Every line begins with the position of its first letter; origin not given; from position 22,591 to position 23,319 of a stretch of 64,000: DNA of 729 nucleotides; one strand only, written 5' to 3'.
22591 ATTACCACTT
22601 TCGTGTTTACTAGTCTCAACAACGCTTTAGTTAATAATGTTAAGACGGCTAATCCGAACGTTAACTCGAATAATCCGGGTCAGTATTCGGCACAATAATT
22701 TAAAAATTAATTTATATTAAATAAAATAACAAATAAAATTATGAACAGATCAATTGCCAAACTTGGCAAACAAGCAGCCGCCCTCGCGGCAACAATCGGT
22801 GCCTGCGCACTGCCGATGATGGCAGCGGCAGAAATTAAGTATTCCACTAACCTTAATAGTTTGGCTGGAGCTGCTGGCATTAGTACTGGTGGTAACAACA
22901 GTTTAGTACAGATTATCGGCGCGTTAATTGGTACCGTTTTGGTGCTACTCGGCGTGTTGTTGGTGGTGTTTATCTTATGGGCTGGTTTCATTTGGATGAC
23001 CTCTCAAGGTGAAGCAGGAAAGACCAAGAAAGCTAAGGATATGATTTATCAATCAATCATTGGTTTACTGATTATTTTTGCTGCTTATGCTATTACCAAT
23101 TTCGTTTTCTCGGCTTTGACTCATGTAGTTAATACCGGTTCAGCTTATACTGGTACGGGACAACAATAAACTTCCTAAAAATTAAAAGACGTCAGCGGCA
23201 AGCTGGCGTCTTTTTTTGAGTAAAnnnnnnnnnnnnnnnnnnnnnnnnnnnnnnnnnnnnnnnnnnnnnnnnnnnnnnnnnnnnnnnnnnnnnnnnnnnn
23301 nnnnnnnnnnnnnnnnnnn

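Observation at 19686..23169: Array of six tandem paralogous secreted proteins sharing a VirB2/TrbC-like two-helix pilin C-terminus with hypervariable, partly Cys-rich ectodomains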

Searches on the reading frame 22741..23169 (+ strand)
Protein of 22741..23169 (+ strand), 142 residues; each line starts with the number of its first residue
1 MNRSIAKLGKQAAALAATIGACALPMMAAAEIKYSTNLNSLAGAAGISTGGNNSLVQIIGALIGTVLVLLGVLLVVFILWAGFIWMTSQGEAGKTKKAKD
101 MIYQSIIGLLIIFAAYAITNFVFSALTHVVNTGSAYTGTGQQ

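Call 3: search_protein_families(library=pfam, proteins=[window:22741-23169:+], max_evalue=1)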
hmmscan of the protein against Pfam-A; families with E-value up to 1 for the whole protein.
window:22741-23169:+ (142 aa): 9 families
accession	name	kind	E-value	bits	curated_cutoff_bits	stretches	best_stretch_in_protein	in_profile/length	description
PF18895.5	T4SS_pilin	-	1.5e-08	35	26.6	1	52-122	2-71/71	Type IV secretion system pilin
PF13197.11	DUF4013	-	0.0018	18.6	26.9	1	24-128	60-164/168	Protein of unknown function (DUF4013)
PF04515.18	Choline_transpo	-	0.003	17.3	26.9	1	56-132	245-316/326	Plasma-membrane choline transporter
PF05987.18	DUF898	-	0.011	15.3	28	1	20-128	145-246/336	Bacterial protein of unknown function (DUF898)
PF17353.8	DUF5381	-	0.028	14.7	26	1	46-111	33-100/170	Family of unknown function (DUF5381)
PF14828.11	Amnionless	-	0.1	11.8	30.4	1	9-84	297-374/442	Amnionless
PF01312.24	Bac_export_2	-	0.48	10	24.4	1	37-128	115-204/335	FlhB HrpN YscU SpaS Family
PF20563.3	DUF6773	-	0.59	10.4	27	1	73-131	91-148/163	Family of unknown function (DUF6773)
PF16015.10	Promethin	-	0.61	10.4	27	1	11-87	29-94/106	Promethin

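Call 4: search_protein_families(library=ncbifam, proteins=[window:22741-23169:+], max_evalue=1)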
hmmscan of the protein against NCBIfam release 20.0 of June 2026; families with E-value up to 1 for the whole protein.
window:22741-23169:+ (142 aa): 3 families
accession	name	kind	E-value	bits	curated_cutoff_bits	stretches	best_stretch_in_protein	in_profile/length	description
NF045849.1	ICE_MMCAP2_0565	equivalog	1.8e-10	40.4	40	1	48-125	6-79/80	Mbov_0395 family pilin-like conjugal transfer protein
NF033747.1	class_E_sortase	subfamily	0.15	11.9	160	1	62-102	3-41/211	class E sortase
NF045939.1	MHJ_0274_fam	hypoth_equivalog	0.24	11.1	80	1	65-102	2-39/165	MHJ_0274 family protein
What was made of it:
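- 22741..23169 (+): p6: pilin, 142 aa. Layout: signal peptide 1-30, 24-residue tail, core 55-130, 12-residue C-terminal tail. NF045849, 40.4 bits against a cut-off of 40 (calls 3, 4).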

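Call 26: find_related_loci(query=A3, collection=genome_contigs, flank=10000)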
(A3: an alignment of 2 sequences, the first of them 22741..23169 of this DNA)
Query A3 (142 aa) in genome_contigs; peptide patterns used: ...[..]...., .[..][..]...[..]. (x = any residue, [..] = any of these).
484 stretches matched a pattern; 34 encode a relative of the query (tblastn E <= 1e-3); 34 distinct loci.
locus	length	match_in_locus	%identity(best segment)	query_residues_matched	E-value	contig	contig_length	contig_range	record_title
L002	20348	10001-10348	45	10-129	9e-26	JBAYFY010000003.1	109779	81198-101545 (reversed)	MAG: Candidatus Buchananbacteria bacterium isolate SO_2016_GW1_112 scaffold00409_OW334_2016, whole genome shotgun sequen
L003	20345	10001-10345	45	11-129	9e-26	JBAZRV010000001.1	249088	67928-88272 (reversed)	MAG: Patescibacteria group bacterium isolate SO_2017_GW1_156 NODE_383_length_249088_cov_3.417367_OW334_2017, whole genom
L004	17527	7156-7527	41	15-133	1e-24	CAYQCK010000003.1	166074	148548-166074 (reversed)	MAG TPA_asm: uncultured Gammaproteobacteria bacterium isolate binchicken_co20_219 genome assembly, contig: NODE_208_leng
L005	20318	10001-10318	46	19-132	2e-23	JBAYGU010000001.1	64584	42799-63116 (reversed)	MAG: Candidatus Buchananbacteria bacterium isolate SO_2016_GW1_132 scaffold00937_OW334_2016, whole genome shotgun sequen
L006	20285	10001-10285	45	38-134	1e-22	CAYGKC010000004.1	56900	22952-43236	MAG TPA_asm: uncultured Gammaproteobacteria bacterium isolate ERP113451_co4_284 genome assembly, contig: NODE_132_length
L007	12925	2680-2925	52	50-131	2e-22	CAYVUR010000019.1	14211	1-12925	MAG TPA_asm: uncultured Gammaproteobacteria bacterium isolate binchicken_co135_29 genome assembly, contig: NODE_6207_len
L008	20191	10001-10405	43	1-129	8e-23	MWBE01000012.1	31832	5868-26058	MAG: Parcubacteria group bacterium ADurb.Bin326 BWY53_contig000012, whole genome shotgun sequence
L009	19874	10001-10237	54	48-126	5e-22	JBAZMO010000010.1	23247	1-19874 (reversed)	MAG: Patescibacteria group bacterium isolate SO_2017_LW4_45 scaffold_4475_c1_LW137-91_2017, whole genome shotgun sequenc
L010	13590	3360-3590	53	51-127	4e-21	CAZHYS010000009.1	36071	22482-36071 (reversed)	MAG TPA_asm: uncultured Gammaproteobacteria bacterium isolate SRP263991_co7_334 genome assembly, contig: NODE_1406_lengt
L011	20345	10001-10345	38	23-142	1e-19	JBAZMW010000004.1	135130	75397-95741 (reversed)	MAG: Patescibacteria group bacterium isolate SO_2017_LW4_52 scaffold_135_c1_LW137-91_2017, whole genome shotgun sequence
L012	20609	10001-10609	36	23-139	5e-19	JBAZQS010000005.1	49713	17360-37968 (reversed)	MAG: Patescibacteria group bacterium isolate SO_2017_SWC_59 scaffold_652_c1_LP-4_2017, whole genome shotgun sequence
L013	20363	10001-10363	37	15-128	6e-19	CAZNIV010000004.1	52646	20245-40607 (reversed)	MAG TPA_asm: uncultured Gammaproteobacteria bacterium isolate SRP142039_co1_2 genome assembly, contig: NODE_279_length_5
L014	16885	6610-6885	48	38-132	2e-18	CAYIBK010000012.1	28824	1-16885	MAG TPA_asm: uncultured Gammaproteobacteria bacterium isolate ERP119705_co19_912 genome assembly, contig: NODE_1170_leng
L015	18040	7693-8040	37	7-126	2e-18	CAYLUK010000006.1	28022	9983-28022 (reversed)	MAG TPA_asm: uncultured Gammaproteobacteria bacterium isolate SRP062349_co1_88 genome assembly, contig: NODE_194_length_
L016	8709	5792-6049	49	39-127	2e-18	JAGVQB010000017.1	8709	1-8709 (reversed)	MAG: bacterium isolate DeMMO3_34 c_000000069759, whole genome shotgun sequence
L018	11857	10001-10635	39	1-128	8e-18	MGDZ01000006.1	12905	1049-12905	MAG: Candidatus Uhrbacteria bacterium RIFCSPHIGHO2_02_FULL_57_19 rifcsphigho2_02_scaffold_11886, whole genome shotgun se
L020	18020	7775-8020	44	46-126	7e-16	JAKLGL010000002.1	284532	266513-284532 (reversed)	MAG: Patescibacteria group bacterium isolate RA.bin39 RA.bin39_2, whole genome shotgun sequence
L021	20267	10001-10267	39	52-140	4e-16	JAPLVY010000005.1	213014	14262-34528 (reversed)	MAG: Candidatus Falkowbacteria bacterium isolate LacPavin_0818_WC55_MAG_40_9 LacPavin_0818_WC55_scaffold_42013, whole ge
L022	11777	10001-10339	36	10-123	9e-16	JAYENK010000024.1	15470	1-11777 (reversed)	MAG: Patescibacteria group bacterium isolate MAG057 MAG057_24, whole genome shotgun sequence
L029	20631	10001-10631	36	25-128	2e-13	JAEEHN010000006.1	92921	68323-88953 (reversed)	MAG: Candidatus Saccharibacteria bacterium isolate Tb.RUG.123 k141_3663159_flag=0_multi=12.4496_len=92921, whole genome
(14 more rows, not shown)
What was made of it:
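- Tried and rejected: The nearest relatives are Buchananbacteria/ABY1 MAGs at 45-54% pilin identity (call 26).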

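Call 29: search_protein_families(library=pfam, proteins=[L004:2282-3154:+, L016:2232-3098:+, L018:3778-4650:+, L013:6584-7507:+, L012:6053-6964:+, L022:1651-3918:-, L022:5575-7185:-, L022:3911-4867:-, L022:439-1650:-, L022:4864-5568:-], max_evalue=0.001)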
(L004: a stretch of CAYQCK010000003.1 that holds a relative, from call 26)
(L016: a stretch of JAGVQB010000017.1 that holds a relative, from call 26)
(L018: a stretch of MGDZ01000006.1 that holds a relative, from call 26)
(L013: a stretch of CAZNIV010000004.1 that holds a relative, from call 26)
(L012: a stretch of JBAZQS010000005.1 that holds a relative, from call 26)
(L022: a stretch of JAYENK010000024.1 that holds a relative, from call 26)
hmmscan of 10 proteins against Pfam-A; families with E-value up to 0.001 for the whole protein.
L004:2282-3154:+ (290 aa): 2 families
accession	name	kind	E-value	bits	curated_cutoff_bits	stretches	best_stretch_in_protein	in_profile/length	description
PF00483.29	NTP_transferase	-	2e-31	109.9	21.2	1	6-269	1-242/245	Nucleotidyl transferase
PF12804.13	NTP_transf_3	-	0.00047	20.8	27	1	7-67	1-54/160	MobA-like NTP transferase domain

L016:2232-3098:+ (288 aa): 2 families
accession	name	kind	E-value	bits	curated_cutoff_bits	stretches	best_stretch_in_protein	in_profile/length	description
PF00483.29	NTP_transferase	-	3.4e-24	86.2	21.2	1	5-266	1-239/245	Nucleotidyl transferase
PF12804.13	NTP_transf_3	-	0.00046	20.8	27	0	6-65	1-53/160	MobA-like NTP transferase domain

L018:3778-4650:+ (290 aa): 2 families
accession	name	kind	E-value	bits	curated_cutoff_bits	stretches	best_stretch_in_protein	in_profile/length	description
PF00483.29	NTP_transferase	-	5.2e-30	105.2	21.2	1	6-268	1-240/245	Nucleotidyl transferase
PF12804.13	NTP_transf_3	-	3.7e-06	27.6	27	1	7-161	1-122/160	MobA-like NTP transferase domain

L013:6584-7507:+ (307 aa): 2 families
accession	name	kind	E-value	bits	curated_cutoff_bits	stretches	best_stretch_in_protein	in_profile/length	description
PF04332.21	DUF475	-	3e-46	159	27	1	20-303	1-292/293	Protein of unknown function (DUF475)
PF03741.22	TerC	-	4.1e-20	72.7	27.8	2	11-166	3-129/178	Integral membrane protein TerC family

L012:6053-6964:+ (303 aa): 1 family
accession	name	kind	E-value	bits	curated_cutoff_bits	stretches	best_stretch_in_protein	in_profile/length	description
PF12686.12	DUF3800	-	6.2e-06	27.4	21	1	14-202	1-145/149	Protein of unknown function (DUF3800)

L022:1651-3918:- (755 aa): 1 family
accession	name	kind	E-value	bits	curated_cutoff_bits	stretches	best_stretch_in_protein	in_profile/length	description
PF13231.12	PMT_2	-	1.6e-09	38.6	26.1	1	288-436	13-159/160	Dolichyl-phosphate-mannose-protein mannosyltransferase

L022:5575-7185:- (536 aa): 0 families

L022:3911-4867:- (318 aa): 2 families
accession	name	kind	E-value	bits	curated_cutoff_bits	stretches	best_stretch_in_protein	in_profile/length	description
PF00535.33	Glycos_transf_2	-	2.4e-23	83.3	23.3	1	5-163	2-162/168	Glycosyl transferase family 2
PF13641.12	Glyco_tranf_2_3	-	0.00028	21.4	27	0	3-125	3-129/230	Glycosyltransferase like family 2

L022:439-1650:- (403 aa): 7 families
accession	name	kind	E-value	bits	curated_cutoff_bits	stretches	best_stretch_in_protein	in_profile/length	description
PF00534.26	Glycos_transf_1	-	7.8e-39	133.4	26.4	1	214-377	7-168/172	Glycosyl transferases group 1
PF13692.12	Glyco_trans_1_4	-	2.4e-32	112.6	27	1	223-366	4-141/142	Glycosyl transferases group 1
PF13439.12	Glyco_transf_4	-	3.2e-20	73.3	28.5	1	22-201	8-169/170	Glycosyltransferase Family 4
PF13477.12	Glyco_trans_4_2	-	6.2e-12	46.3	23.4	1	97-174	61-139/139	Glycosyl transferase 4-like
PF20706.3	GT4-conflict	-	4.2e-07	29.7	26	1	202-345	176-324/385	Family 4 Glycosyltransferase in conflict systems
PF13524.12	Glyco_trans_1_2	-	4.7e-06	27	25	1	251-395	14-142/144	Glycosyl transferase-like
PF13579.12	Glyco_trans_4_4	-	2.4e-05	25.2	29.7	1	102-191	63-152/158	Glycosyl transferase 4-like domain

L022:4864-5568:- (234 aa): 3 families
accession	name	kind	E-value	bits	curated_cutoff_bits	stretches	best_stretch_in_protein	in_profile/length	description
PF00535.33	Glycos_transf_2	-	5.3e-30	105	23.3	1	4-174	1-167/168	Glycosyl transferase family 2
PF10111.15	Glyco_tranf_2_2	-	7.9e-10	39.1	27.3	1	4-105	1-102/276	Glycosyltransferase like family 2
PF13641.12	Glyco_tranf_2_3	-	9.3e-05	23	27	1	3-80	3-82/230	Glycosyltransferase like family 2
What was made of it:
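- On SBP-dependent ABC importer: None is next to the SBP in the related loci whose upstream genes I checked (call 29).
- Tried and rejected: They are NTP_transferase, TerC and DUF3800 proteins (call 29), so I rejected this.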

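Call 41: search_protein_families(library=pfam, proteins=[L021:1075-2097:+, L021:2094-3164:+, L021:3182-3778:+, L021:3783-5189:+, L021:5529-6998:-, L029:5860-9405:-, L029:4868-5797:-, L029:3958-4863:-, L029:2139-3980:-, L029:263-2101:-], max_evalue=0.001)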
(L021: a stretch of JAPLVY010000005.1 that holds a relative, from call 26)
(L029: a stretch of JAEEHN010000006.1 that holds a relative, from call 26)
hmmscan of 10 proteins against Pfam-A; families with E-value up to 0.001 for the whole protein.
L021:1075-2097:+ (340 aa): 8 families
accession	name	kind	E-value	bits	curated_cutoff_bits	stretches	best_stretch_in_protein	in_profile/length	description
PF05496.18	RuvB_N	-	2.8e-75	251.9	27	1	33-191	1-159/159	Holliday junction DNA helicase RuvB P-loop domain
PF17864.7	AAA_lid_4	-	2.3e-25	88.6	27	1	194-267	1-74/74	RuvB AAA lid domain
PF05491.19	RuvB_C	-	3.9e-24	84.8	24.7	1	269-338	2-71/72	RuvB C-terminal winged helix domain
PF00004.35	AAA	-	3.1e-19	70.1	21.2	1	68-188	1-126/131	ATPase family associated with various cellular activities (AAA)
PF07728.20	AAA_5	-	1.8e-08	34.9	22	1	67-185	1-139/139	AAA domain (dynein-related subfamily)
PF01078.27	Mg_chelatase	-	6.8e-05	22.8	20.3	0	38-85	2-42/207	Magnesium chelatase, subunit ChlI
PF00308.24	Bac_DnaA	-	0.00015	22.5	23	0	36-89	5-58/162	Bacterial DnaA ATPAse domain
PF00910.28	RNA_helicase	-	0.0003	21.7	21.5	0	68-141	1-76/105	RNA helicase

L021:2094-3164:+ (356 aa): 1 family
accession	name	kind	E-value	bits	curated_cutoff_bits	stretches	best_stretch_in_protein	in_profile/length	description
PF02547.20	Queuosine_synth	-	4.6e-128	427.3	25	1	6-350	1-322/322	Queuosine biosynthesis protein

L021:3182-3778:+ (198 aa): 2 families
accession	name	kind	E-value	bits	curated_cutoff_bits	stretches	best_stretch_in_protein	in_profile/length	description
PF10502.14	Peptidase_S26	-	1.1e-44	152.8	22.9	1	19-181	2-165/168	Signal peptidase, peptidase S26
PF00717.28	Peptidase_S24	-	1.6e-06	28.3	23.3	1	44-104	39-91/116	Peptidase S24-like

L021:3783-5189:+ (468 aa): 5 families
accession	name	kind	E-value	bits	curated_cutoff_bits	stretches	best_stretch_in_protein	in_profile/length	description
PF13393.11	tRNA-synt_His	-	2.5e-31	109.5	25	1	39-342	1-307/308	Histidyl-tRNA synthetase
PF00587.30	tRNA-synt_2b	-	8e-10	39.5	29.3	1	99-308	6-125/179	tRNA synthetase class II core domain (G, H, P, S and T)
PF03129.25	HGTP_anticodon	-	9.3e-09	35.8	21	1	362-450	2-93/94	Anticodon binding domain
PF01409.25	tRNA-synt_2d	-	2.7e-07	30.7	19.8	1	83-186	59-158/246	tRNA synthetases class II core domain (F)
PF00152.25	tRNA-synt_2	-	4.7e-05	23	25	1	130-161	92-123/308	tRNA synthetases class II (D, K and N)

L021:5529-6998:- (489 aa): 4 families
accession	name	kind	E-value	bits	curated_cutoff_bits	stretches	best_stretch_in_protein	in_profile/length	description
PF13328.12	HD_4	-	3.9e-46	157.1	27.2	1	25-174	1-156/156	HD domain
PF04607.23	RelA_SpoT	-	6.3e-43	146.1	27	1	235-343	2-111/113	Region found in RelA / SpoT proteins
PF02824.27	TGS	-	2.6e-20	72.6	22.2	1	384-443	1-60/60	TGS domain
PF01966.28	HD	-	1.5e-10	41.8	22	1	44-142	1-116/116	HD domain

L029:5860-9405:- (1181 aa): 0 families

L029:4868-5797:- (309 aa): 1 family
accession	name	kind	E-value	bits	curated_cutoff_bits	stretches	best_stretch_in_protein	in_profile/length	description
PF12666.12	PrgI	-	2.4e-12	47.7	27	1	26-111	1-90/91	PrgI family protein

L029:3958-4863:- (301 aa): 0 families

L029:2139-3980:- (613 aa): 3 families
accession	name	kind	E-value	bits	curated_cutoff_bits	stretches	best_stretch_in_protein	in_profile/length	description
PF19044.6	P-loop_TraG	-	6e-30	104.6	25.8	2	432-574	192-341/413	TraG P-loop domain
PF12846.13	AAA_10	-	4.6e-11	42.8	27.5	2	263-306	21-64/362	AAA-like domain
PF01935.23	DUF87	-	7e-07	30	23.2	1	266-330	26-92/220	Helicase HerA, central domain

L029:263-2101:- (612 aa): 2 families
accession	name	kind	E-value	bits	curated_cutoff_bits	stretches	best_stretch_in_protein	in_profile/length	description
PF18013.6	Phage_lysozyme2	-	3.9e-19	69.7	28.2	1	85-258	15-139/140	Phage tail lysozyme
PF05257.22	CHAP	-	1.9e-05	25.5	26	1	478-567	4-79/81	CHAP domain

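Call 73: search_protein_families(library=pfam, proteins=[L020:7670-16903:+, L021:7172-9856:+, L021:9869-15055:+, L006:6759-9878:+], max_evalue=0.001)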
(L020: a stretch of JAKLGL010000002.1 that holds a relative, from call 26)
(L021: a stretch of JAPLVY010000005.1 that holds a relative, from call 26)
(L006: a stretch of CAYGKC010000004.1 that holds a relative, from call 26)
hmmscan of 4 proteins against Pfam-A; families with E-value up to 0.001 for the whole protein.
L020:7670-16903:+ (3077 aa): 6 families
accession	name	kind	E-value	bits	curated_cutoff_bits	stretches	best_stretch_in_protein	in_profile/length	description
PF13205.12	Big_5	-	4.4e-14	53.5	23.6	0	1654-1700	7-55/105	Bacterial Ig-like domain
PF01833.30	TIG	-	5.5e-14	52.4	20.9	1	638-733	1-81/84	IPT/TIG domain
PF18895.5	T4SS_pilin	-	2.4e-11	44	26.6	1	44-113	3-71/71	Type IV secretion system pilin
PF13385.13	Laminin_G_3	-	1e-10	42.4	27.6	1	2316-2474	14-142/151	Concanavalin A-like lectin/glucanases superfamily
PF00092.34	VWA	-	4.2e-07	30.8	23.8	1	2760-2914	33-169/174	von Willebrand factor type A domain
PF02210.31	Laminin_G_2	-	0.00069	20.5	22.9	0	2392-2472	46-123/126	Laminin G domain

L021:7172-9856:+ (894 aa): 2 families
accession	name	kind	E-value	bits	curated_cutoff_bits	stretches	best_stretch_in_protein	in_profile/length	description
PF13205.12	Big_5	-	7.6e-10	39.9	23.6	0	747-799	3-57/105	Bacterial Ig-like domain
PF18895.5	T4SS_pilin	-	7.3e-07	29.6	26.6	1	58-113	17-71/71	Type IV secretion system pilin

L021:9869-15055:+ (1728 aa): 3 families
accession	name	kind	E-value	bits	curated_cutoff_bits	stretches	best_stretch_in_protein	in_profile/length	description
PF01833.30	TIG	-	3.7e-14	52.9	20.9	1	615-705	1-82/84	IPT/TIG domain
PF18895.5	T4SS_pilin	-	9e-08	32.5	26.6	1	63-115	20-71/71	Type IV secretion system pilin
PF13205.12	Big_5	-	0.00017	22.7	23.6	0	1296-1334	5-43/105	Bacterial Ig-like domain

L006:6759-9878:+ (1039 aa): 2 families
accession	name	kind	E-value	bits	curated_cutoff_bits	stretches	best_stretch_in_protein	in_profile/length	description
PF18895.5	T4SS_pilin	-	2.7e-09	37.4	26.6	1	60-130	2-71/71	Type IV secretion system pilin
PF13205.12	Big_5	-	3.4e-05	24.9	23.6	0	166-292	7-105/105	Bacterial Ig-like domain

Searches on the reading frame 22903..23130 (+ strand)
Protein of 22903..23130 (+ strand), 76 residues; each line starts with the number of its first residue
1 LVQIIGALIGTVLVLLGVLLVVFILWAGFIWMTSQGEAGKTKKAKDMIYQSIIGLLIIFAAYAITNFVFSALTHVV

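Call 79: search_protein_representatives(alignment_id=A2)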
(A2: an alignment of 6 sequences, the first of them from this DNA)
Query: 6 sequences, 76 profile positions. Proteins with E-value up to 0.001 (for the whole library): 64687; up to 1e-10: 17455; up to 1e-30: 67. The best 150 are listed.
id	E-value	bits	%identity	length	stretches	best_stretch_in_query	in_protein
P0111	4.2e-64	228.7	-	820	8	5-70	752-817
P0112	1.6e-57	207.7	-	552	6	5-72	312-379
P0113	4.9e-56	202.9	-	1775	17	2-66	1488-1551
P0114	6.6e-54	196.0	-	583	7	5-68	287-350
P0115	2.1e-53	194.5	-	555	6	7-68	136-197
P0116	2.2e-49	181.6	-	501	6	5-69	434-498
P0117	2.2e-48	178.3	-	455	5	1-71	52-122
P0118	2.3e-48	178.3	-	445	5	5-74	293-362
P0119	1.4e-46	172.6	-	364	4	1-74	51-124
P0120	1.8e-46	172.2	-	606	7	20-66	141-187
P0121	1.8e-46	172.2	-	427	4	3-69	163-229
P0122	9.2e-45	166.7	-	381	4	1-74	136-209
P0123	2.8e-43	162.0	-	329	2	3-73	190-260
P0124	2.9e-43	161.9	-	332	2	2-74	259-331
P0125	3.8e-43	161.6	-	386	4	8-72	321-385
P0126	2.9e-39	149.1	-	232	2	4-72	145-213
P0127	8.7e-39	147.6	-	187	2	3-74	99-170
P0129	2.4e-38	146.2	-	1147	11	3-67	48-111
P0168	1.8e-32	127.4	-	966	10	8-71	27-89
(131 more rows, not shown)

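Call 81: list_cluster_members(proteins=[P0111, P0112, P0113, P0119, P0126, P0127, P0129, P0168])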
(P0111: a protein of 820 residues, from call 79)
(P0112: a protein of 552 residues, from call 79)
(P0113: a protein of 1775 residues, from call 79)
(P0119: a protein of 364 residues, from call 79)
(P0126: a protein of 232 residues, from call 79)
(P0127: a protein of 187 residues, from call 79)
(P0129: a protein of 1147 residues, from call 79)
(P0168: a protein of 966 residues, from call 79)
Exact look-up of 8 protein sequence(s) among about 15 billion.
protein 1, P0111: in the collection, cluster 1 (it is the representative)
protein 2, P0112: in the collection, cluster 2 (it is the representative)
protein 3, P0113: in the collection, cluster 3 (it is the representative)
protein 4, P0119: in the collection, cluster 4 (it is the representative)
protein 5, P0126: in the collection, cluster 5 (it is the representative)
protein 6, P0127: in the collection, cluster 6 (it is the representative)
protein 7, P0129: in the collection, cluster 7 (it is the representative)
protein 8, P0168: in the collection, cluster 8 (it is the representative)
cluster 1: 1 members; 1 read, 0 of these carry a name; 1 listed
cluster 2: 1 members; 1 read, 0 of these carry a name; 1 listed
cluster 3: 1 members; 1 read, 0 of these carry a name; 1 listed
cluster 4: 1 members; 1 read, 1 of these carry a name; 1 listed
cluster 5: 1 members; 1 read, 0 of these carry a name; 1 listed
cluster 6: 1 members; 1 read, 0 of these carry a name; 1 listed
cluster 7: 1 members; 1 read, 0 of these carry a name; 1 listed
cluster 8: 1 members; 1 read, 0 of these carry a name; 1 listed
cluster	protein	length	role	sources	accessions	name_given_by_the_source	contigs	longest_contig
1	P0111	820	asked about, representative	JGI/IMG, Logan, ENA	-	-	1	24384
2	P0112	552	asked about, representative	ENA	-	-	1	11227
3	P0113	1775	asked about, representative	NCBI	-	-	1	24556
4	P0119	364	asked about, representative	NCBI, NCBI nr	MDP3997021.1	MAG: hypothetical protein Q8P73_00770 [bacterium] | hypothetical protein [bacterium]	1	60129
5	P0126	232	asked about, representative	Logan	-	-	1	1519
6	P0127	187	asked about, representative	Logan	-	-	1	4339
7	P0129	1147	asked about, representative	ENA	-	-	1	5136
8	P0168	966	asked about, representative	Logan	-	-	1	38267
